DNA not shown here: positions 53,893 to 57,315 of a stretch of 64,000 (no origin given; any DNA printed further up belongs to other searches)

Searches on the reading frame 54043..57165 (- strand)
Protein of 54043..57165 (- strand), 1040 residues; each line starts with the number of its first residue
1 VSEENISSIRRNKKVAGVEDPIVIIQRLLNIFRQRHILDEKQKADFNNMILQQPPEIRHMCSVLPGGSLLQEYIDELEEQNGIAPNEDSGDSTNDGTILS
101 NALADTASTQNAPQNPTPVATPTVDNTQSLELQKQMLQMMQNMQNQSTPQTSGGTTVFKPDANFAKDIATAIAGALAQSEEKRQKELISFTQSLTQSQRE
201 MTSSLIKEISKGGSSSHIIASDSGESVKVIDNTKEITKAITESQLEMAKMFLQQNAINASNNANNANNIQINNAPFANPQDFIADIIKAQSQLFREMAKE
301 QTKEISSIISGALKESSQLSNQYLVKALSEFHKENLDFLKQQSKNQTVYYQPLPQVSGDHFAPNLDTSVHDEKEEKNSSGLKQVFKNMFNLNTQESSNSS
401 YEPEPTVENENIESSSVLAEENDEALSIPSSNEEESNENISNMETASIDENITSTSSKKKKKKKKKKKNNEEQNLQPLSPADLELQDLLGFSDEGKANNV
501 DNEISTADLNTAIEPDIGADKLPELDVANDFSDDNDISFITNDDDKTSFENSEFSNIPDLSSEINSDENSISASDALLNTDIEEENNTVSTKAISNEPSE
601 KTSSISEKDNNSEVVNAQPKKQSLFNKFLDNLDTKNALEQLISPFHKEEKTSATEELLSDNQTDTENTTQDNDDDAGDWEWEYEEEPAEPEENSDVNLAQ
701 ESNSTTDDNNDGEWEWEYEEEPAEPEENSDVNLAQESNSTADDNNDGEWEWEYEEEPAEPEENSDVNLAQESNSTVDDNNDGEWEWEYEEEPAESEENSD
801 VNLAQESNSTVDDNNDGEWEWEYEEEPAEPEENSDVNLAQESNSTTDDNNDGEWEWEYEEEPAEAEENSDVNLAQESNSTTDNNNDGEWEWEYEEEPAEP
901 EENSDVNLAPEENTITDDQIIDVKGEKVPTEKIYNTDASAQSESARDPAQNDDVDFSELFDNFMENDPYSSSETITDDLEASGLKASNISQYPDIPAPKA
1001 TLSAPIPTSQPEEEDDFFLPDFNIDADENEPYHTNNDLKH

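Call 7: search_protein_families(library=pfam, proteins=[window:54043-57165:-], max_evalue=0.01)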
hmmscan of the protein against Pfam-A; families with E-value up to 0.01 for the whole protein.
window:54043-57165:- (1040 aa): 0 families

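Call 10: search_protein_families(library=ncbifam, proteins=[window:54043-57165:-], max_evalue=0.001)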
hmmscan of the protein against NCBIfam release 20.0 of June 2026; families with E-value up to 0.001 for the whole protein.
window:54043-57165:- (1040 aa): 0 families

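Call 89: search_protein_families(library=pfam, proteins=[window:54043-57165:-], max_evalue=1)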
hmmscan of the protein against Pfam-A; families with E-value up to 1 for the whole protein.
window:54043-57165:- (1040 aa): 1 family
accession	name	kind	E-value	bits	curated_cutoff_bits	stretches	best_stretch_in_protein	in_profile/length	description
PF11392.14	AllH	-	0.43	11.7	25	0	281-344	14-77/109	Oxamate carbamoyltransferase subunit AllH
